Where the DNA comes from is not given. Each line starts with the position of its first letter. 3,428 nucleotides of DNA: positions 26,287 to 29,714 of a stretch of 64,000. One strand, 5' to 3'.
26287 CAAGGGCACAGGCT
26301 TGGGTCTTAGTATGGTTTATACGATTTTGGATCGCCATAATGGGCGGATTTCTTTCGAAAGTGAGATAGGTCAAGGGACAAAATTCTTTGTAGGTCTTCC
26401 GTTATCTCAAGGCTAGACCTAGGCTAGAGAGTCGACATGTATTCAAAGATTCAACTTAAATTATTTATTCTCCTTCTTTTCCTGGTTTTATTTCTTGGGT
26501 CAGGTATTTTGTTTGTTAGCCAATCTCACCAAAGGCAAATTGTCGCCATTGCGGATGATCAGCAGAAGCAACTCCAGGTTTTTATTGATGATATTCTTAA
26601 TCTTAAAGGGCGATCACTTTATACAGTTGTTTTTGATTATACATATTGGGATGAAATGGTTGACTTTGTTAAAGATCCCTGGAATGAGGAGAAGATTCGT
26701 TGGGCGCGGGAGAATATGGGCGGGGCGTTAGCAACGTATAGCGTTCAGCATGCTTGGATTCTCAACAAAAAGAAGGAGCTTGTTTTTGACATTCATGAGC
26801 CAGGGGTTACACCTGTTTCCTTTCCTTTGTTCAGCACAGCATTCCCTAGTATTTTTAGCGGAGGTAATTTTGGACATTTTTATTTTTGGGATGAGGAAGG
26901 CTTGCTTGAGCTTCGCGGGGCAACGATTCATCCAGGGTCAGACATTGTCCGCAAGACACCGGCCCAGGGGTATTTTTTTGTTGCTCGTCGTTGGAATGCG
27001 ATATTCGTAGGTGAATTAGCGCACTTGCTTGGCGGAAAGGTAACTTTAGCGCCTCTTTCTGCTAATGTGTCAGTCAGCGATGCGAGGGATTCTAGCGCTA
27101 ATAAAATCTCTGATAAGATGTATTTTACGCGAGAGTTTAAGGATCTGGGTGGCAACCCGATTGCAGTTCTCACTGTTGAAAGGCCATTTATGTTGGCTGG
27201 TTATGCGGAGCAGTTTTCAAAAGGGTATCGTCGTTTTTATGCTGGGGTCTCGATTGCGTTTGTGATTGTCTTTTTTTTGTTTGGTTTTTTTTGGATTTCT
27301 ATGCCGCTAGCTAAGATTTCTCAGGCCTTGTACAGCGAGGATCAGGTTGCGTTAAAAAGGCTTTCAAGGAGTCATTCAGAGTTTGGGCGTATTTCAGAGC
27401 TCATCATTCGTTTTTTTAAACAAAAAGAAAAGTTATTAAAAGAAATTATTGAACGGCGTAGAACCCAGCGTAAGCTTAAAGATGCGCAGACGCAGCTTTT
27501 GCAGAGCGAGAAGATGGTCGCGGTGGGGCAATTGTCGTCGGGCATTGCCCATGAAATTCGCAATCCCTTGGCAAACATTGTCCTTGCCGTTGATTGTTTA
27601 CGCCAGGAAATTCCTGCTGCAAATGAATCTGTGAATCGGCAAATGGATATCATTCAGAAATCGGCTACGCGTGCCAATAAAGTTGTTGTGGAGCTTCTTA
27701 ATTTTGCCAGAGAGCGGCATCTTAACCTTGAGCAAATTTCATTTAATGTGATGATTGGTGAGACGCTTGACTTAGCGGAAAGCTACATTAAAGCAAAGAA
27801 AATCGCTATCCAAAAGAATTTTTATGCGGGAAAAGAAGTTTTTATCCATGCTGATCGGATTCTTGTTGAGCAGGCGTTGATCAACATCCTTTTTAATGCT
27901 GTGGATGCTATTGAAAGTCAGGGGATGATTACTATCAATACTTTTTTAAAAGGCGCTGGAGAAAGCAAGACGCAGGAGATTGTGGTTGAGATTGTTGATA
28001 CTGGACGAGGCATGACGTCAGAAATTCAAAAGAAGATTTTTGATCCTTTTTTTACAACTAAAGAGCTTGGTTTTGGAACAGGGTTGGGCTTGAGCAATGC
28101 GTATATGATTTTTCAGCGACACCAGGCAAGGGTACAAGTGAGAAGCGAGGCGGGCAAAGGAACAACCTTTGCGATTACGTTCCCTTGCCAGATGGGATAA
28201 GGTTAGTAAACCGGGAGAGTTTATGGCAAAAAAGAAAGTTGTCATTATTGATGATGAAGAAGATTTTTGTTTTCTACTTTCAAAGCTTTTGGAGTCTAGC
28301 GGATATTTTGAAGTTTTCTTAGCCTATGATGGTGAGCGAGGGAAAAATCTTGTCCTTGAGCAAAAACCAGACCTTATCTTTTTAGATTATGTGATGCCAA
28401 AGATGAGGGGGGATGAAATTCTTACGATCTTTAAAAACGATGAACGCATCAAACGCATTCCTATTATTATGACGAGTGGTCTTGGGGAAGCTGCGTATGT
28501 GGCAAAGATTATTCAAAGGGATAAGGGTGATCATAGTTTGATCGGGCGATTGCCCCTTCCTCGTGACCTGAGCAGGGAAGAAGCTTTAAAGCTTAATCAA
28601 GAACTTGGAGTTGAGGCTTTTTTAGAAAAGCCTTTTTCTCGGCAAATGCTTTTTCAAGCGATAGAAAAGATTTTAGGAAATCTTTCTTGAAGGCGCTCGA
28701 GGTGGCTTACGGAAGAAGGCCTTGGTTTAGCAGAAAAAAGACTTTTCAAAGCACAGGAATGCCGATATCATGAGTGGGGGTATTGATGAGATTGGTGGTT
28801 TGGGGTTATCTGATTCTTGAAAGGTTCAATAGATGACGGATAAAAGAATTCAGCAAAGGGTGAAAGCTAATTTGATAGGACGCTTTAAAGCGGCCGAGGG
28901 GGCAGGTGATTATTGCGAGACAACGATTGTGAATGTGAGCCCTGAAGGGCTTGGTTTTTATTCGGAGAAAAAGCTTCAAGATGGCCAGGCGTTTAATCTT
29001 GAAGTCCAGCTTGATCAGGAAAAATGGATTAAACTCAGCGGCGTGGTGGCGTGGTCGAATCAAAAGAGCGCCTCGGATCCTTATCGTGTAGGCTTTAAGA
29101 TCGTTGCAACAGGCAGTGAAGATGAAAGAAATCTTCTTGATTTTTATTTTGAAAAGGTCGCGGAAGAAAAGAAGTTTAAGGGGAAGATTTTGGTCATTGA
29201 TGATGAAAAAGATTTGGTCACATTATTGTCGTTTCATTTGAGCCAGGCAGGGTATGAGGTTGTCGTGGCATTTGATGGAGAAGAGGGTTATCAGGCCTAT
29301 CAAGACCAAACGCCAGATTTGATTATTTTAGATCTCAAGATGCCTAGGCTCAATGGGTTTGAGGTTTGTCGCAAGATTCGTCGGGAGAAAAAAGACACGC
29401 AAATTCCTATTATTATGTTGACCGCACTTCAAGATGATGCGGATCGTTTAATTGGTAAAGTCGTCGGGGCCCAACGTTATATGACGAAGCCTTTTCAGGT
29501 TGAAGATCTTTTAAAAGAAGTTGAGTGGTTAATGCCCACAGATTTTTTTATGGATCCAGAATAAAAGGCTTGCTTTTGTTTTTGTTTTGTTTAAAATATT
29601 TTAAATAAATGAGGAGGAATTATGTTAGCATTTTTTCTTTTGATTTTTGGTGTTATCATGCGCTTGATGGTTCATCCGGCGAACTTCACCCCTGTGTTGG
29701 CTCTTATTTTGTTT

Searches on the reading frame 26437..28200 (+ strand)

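Call 52: search_protein_families(library=pfam, proteins=[window:26437-28200:+], max_evalue=0.000001)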
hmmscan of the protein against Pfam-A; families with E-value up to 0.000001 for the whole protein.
window:26437-28200:+ (587 aa): 3 families
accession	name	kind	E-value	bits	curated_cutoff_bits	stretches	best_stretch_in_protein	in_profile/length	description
PF02518.31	HATPase_c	-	1e-21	77.9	26.4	1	473-584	2-109/111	Histidine kinase-, DNA gyrase B-, and HSP90-like ATPase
PF00512.31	HisKA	-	1.9e-13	50.7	26.9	1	364-427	3-64/66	His Kinase A (phospho-acceptor) domain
PF05228.19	CHASE4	-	3e-11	44.1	26.2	1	54-204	2-139/140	CHASE4 domain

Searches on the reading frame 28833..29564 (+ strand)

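Call 52: search_protein_families(library=pfam, proteins=[window:28833-29564:+], max_evalue=0.000001)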
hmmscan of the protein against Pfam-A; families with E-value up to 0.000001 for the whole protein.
window:28833-29564:+ (243 aa): 2 families
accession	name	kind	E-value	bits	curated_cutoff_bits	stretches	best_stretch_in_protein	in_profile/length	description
PF00072.30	Response_reg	-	4.5e-28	98.1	30.2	1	119-230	1-110/111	Response regulator receiver domain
PF07238.19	PilZ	-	1.9e-10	41.4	22.5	1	4-106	2-101/102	PilZ domain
